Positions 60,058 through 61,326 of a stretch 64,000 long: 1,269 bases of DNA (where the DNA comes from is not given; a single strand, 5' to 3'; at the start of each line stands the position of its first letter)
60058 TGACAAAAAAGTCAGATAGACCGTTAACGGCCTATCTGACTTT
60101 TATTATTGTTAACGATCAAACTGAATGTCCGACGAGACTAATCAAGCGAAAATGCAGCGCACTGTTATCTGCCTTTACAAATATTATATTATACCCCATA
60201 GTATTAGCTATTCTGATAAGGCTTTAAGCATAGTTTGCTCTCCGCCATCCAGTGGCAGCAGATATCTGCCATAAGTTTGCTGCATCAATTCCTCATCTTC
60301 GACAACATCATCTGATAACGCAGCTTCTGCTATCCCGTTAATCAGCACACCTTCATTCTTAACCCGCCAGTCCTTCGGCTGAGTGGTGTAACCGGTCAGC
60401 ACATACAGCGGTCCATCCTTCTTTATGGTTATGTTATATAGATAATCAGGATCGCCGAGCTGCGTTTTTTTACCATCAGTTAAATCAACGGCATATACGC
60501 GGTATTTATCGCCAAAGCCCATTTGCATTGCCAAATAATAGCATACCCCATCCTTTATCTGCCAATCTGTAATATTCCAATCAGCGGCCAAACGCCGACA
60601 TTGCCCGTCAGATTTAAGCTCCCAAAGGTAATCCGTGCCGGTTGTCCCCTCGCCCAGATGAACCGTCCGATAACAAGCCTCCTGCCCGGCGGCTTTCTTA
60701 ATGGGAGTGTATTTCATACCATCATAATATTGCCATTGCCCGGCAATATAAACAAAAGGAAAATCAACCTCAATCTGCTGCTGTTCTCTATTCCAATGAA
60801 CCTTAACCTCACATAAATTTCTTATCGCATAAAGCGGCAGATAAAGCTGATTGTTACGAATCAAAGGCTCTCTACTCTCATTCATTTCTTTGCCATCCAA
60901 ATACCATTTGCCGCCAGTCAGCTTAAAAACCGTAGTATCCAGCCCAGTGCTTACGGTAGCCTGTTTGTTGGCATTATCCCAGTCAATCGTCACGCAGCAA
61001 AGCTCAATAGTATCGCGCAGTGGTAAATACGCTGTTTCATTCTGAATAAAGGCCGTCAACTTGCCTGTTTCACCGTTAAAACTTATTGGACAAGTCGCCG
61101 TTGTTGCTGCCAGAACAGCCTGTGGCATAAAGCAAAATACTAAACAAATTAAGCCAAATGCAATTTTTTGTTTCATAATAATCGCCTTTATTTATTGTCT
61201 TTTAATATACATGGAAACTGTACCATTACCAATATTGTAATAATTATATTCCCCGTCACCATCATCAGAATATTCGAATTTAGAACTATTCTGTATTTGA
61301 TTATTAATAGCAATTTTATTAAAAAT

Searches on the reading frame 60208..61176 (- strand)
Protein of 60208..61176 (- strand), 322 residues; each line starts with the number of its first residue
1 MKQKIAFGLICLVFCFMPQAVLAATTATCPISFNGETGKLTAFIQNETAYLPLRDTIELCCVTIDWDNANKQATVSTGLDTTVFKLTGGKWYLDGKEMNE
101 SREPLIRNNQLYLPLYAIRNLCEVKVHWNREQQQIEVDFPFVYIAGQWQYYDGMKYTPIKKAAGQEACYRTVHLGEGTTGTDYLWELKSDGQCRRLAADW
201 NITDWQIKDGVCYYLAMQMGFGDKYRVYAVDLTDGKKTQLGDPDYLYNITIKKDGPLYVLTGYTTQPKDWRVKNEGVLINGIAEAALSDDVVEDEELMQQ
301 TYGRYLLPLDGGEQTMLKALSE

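Call 87: search_protein_families(library=pfam, proteins=[window:60208-61176:-], max_evalue=0.0001)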
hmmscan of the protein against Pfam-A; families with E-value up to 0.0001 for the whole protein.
window:60208-61176:- (322 aa): 1 family
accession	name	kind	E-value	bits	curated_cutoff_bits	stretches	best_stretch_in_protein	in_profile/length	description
PF07833.16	Cu_amine_oxidN1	-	6.3e-16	58.7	24.2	1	35-136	4-107/108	Copper amine oxidase N-terminal domain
